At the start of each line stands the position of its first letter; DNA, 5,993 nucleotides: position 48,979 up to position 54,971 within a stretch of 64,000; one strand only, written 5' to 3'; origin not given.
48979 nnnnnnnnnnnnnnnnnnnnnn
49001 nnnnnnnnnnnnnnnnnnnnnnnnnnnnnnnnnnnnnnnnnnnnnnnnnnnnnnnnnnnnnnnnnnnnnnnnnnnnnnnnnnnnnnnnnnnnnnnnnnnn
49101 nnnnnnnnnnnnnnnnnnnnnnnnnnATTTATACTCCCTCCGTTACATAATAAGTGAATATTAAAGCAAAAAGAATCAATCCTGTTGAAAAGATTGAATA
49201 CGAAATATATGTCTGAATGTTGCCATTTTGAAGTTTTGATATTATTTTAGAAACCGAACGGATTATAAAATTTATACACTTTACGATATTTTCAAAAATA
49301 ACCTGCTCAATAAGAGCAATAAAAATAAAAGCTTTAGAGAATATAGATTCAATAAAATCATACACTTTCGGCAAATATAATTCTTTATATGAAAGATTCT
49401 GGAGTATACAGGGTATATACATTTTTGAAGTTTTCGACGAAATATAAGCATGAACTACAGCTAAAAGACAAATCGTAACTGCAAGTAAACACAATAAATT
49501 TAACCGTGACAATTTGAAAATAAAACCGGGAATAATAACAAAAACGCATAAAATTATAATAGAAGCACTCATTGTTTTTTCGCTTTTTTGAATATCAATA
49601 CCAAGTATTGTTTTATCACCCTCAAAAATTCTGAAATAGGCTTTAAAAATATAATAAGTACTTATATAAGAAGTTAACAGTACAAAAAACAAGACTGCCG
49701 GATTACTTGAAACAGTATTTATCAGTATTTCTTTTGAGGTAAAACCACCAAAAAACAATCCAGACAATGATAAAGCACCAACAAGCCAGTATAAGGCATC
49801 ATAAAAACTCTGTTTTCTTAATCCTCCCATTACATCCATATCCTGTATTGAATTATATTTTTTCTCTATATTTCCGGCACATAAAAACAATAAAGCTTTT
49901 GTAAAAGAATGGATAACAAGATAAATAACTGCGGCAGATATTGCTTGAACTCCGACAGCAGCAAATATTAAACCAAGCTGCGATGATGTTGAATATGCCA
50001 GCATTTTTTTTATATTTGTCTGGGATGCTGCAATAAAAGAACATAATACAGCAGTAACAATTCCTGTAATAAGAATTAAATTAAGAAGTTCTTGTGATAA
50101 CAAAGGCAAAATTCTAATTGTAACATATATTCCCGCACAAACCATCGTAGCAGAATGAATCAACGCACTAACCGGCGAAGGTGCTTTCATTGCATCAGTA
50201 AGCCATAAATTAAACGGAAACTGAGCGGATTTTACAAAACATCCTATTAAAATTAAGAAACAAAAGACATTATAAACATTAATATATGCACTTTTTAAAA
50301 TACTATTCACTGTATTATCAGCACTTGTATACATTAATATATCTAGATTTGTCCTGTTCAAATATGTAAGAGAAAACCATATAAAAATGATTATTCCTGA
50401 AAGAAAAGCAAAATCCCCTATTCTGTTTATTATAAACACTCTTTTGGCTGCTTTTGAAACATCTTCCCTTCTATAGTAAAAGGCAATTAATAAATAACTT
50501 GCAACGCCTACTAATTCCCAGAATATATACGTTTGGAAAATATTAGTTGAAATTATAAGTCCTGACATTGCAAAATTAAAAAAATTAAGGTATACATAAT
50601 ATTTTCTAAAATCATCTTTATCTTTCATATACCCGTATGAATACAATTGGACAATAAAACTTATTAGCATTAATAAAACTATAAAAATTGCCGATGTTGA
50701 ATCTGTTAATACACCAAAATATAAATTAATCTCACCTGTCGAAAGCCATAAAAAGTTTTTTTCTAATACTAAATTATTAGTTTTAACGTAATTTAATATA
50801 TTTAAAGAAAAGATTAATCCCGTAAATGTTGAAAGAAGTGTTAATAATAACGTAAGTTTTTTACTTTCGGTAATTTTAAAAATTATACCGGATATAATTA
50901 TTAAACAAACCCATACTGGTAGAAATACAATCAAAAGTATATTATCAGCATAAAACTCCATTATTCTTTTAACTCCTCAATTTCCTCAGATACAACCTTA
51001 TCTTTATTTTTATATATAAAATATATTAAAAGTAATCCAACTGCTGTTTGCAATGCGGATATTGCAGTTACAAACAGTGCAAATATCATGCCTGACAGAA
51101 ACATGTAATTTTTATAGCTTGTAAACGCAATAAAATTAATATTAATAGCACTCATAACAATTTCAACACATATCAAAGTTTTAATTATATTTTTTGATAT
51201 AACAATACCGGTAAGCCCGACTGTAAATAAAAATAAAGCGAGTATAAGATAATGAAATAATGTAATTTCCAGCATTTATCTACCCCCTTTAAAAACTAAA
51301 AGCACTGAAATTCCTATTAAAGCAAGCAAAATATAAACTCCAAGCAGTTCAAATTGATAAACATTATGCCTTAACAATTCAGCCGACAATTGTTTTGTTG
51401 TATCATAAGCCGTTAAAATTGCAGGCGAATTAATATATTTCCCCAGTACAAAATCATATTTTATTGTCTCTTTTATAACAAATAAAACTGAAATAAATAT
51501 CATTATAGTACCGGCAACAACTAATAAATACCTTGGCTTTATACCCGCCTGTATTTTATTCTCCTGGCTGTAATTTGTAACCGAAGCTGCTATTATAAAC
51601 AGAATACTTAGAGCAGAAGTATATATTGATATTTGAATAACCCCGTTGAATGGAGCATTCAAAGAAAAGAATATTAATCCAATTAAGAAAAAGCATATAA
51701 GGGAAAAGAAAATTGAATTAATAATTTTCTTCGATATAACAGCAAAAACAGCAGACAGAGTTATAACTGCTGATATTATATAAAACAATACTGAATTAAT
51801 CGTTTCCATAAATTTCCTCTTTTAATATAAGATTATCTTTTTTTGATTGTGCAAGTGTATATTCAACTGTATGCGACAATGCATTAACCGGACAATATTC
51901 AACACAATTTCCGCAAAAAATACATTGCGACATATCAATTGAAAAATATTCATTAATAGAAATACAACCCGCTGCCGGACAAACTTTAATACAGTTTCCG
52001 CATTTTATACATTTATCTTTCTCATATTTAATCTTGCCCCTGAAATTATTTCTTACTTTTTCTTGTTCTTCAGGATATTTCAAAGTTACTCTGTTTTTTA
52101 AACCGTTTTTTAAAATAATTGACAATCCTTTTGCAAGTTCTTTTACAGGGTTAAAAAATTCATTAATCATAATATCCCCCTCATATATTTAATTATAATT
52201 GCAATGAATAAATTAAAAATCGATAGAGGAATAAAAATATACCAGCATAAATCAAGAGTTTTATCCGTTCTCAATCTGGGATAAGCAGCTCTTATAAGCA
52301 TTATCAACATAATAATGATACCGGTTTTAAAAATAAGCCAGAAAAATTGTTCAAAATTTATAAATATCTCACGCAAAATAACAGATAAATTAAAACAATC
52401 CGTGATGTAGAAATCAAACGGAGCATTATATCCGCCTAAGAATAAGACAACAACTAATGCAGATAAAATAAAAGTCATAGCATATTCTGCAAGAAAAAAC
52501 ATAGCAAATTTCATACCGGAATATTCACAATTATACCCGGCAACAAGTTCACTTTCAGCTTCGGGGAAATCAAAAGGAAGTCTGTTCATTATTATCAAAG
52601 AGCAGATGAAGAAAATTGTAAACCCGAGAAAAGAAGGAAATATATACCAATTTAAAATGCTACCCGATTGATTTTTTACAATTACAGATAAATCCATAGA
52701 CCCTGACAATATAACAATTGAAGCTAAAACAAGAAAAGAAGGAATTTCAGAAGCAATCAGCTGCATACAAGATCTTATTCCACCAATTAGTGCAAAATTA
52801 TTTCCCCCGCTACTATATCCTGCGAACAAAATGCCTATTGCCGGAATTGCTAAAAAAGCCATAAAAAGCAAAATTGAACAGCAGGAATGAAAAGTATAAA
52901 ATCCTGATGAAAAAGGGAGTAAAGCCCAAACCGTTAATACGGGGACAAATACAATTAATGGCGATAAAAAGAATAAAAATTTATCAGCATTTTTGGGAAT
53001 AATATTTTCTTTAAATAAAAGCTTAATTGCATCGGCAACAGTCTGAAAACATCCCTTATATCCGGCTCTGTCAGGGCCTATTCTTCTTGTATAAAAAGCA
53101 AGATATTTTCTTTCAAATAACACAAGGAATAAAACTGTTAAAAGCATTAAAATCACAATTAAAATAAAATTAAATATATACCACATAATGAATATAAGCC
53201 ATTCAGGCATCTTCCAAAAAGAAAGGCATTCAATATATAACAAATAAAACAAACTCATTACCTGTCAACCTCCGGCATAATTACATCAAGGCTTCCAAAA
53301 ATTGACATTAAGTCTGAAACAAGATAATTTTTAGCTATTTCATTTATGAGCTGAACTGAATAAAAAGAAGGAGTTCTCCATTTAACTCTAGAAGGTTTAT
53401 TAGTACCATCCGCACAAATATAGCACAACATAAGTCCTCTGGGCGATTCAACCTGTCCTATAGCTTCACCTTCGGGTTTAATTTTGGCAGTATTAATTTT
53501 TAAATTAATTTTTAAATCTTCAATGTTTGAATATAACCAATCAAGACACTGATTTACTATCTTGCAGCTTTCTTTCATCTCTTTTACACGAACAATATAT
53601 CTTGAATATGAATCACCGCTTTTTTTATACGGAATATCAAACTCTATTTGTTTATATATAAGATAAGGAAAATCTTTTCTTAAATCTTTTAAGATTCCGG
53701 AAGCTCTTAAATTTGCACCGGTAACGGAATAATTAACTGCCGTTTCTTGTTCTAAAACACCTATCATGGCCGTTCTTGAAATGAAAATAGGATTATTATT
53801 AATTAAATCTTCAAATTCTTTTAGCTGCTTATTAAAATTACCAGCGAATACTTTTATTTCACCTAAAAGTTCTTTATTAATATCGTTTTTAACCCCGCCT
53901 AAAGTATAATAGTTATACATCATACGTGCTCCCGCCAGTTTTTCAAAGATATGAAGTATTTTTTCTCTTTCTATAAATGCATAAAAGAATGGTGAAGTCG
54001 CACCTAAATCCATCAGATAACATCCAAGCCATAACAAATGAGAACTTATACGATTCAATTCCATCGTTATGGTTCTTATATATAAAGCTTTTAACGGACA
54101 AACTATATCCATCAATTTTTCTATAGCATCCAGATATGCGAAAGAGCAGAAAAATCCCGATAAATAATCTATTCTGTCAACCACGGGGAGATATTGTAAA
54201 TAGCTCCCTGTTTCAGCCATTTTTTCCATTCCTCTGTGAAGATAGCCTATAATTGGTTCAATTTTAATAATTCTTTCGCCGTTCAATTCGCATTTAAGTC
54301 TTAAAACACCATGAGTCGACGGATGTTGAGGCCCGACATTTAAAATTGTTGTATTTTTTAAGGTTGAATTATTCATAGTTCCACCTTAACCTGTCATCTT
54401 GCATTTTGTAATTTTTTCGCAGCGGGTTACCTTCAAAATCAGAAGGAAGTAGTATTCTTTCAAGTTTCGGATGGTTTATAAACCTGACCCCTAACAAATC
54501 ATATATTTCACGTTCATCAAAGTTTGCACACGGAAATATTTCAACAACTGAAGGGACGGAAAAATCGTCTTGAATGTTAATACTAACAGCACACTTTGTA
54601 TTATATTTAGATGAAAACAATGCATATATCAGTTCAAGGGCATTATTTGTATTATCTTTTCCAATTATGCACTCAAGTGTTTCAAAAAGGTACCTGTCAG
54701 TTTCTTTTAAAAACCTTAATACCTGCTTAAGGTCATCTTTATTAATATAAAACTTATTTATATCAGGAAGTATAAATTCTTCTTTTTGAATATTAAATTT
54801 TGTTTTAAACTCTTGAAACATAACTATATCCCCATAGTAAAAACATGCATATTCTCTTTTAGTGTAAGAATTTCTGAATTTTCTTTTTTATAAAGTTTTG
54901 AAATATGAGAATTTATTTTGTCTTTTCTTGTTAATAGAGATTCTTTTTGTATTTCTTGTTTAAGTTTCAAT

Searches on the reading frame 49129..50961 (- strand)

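Call 52: search_protein_families(library=pfam, proteins=[window:49129-50961:-])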
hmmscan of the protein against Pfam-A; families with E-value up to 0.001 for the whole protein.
window:49129-50961:- (610 aa): 2 families
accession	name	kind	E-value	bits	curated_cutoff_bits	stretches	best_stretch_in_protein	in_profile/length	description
PF00361.26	Proton_antipo_M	-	2.9e-60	204.4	21.5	1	138-433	1-293/294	NADH:quinone oxidoreductase/Mrp antiporter, TM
PF00662.26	Proton_antipo_N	-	9.2e-12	45.1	24.5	1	72-122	1-51/51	NADH-Ubiquinone oxidoreductase (complex I), chain 5 N-terminus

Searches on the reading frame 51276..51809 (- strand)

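Call 42: search_protein_families(library=pfam, proteins=[window:51276-51809:-])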
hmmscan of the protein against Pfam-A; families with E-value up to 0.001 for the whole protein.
window:51276-51809:- (177 aa): 1 family
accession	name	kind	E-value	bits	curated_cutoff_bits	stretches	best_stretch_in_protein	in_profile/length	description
PF00499.25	Oxidored_q3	-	7e-21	74.9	33.2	1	19-170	1-146/146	NADH-ubiquinone/plastoquinone oxidoreductase chain 6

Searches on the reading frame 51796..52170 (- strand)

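Call 52: search_protein_families(library=pfam, proteins=[window:51796-52170:-])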
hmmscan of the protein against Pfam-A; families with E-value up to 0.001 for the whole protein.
window:51796-52170:- (124 aa): 16 families
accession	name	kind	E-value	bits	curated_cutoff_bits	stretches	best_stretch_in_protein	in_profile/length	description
PF00037.32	Fer4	-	5.1e-16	58.2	21.1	2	77-98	2-23/24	4Fe-4S binding domain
PF14697.11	Fer4_21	-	1.9e-12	47.5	35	2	50-97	4-56/59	4Fe-4S dicluster domain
PF12838.12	Fer4_7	-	3e-12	47.2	27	2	53-97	1-52/52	4Fe-4S dicluster domain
PF13237.11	Fer4_10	-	3.6e-12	46.5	25.5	2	46-94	1-53/53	4Fe-4S dicluster domain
PF12837.12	Fer4_6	-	9.9e-12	44.7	25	2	46-69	1-23/24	4Fe-4S binding domain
PF13187.11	Fer4_9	-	1.4e-09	38.2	27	1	53-97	1-51/52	4Fe-4S dicluster domain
PF12797.12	Fer4_2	-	1.5e-09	37.6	24.5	1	46-66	2-22/22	4Fe-4S binding domain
PF13484.11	Fer4_16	-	2.4e-08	35.1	30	1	82-111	1-29/66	4Fe-4S double cluster binding domain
PF13534.11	Fer4_17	-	8.4e-07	29.9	22.2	0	48-66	40-58/61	4Fe-4S dicluster domain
PF13459.11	Fer4_15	-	2e-06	28.9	22.4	0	77-94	2-19/66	4Fe-4S single cluster domain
PF13183.11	Fer4_8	-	8.8e-06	26.6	27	0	80-100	2-22/68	4Fe-4S dicluster domain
PF13746.11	Fer4_18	-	2.1e-05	25.1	27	1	38-94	44-96/114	4Fe-4S dicluster domain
PF13370.11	Fer4_13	-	4.9e-05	24.4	24.5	0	78-94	1-17/58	4Fe-4S single cluster domain of Ferredoxin I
PF12798.12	Fer4_3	-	7.7e-05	23.7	27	0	83-97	1-15/15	4Fe-4S binding domain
PF12800.12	Fer4_4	-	0.00021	21.8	24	0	52-66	2-16/17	4Fe-4S binding domain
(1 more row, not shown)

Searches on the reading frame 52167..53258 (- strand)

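Call 52: search_protein_families(library=pfam, proteins=[window:52167-53258:-])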
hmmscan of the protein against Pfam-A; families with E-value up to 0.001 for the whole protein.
window:52167-53258:- (363 aa): 1 family
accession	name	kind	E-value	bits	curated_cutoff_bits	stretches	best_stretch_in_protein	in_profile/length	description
PF00146.26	NADHdh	-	9.4e-101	337.5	27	1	31-353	3-297/298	NADH dehydrogenase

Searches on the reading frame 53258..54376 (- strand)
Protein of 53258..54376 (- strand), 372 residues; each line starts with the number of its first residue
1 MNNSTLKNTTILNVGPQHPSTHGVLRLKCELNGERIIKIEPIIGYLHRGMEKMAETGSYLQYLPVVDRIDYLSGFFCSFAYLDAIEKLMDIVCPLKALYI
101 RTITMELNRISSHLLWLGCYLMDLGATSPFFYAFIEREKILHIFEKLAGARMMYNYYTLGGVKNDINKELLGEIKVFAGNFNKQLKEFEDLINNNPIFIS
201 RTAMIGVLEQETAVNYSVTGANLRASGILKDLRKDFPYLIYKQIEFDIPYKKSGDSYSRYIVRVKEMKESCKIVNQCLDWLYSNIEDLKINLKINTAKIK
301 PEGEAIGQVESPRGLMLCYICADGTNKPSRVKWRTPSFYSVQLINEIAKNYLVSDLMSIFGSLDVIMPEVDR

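Call 52: search_protein_families(library=pfam, proteins=[window:53258-54376:-])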
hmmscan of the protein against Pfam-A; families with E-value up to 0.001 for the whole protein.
window:53258-54376:- (372 aa): 1 family
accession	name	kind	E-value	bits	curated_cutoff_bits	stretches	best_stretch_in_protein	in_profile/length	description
PF00346.24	Complex1_49kDa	-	9e-87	291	24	1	123-372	1-271/271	Respiratory-chain NADH dehydrogenase, 49 Kd subunit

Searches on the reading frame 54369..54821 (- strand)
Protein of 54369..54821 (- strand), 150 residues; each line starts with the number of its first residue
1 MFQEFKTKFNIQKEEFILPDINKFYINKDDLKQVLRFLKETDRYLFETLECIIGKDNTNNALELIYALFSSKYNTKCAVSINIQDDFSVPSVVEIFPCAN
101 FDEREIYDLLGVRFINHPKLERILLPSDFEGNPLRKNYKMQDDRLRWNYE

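Call 52: search_protein_families(library=pfam, proteins=[window:54369-54821:-])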
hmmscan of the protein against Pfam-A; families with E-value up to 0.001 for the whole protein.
window:54369-54821:- (150 aa): 1 family
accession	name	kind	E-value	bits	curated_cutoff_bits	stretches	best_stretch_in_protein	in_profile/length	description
PF00329.25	Complex1_30kDa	-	8.3e-35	120.5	22.5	1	25-142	2-122/124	Respiratory-chain NADH dehydrogenase, 30 Kd subunit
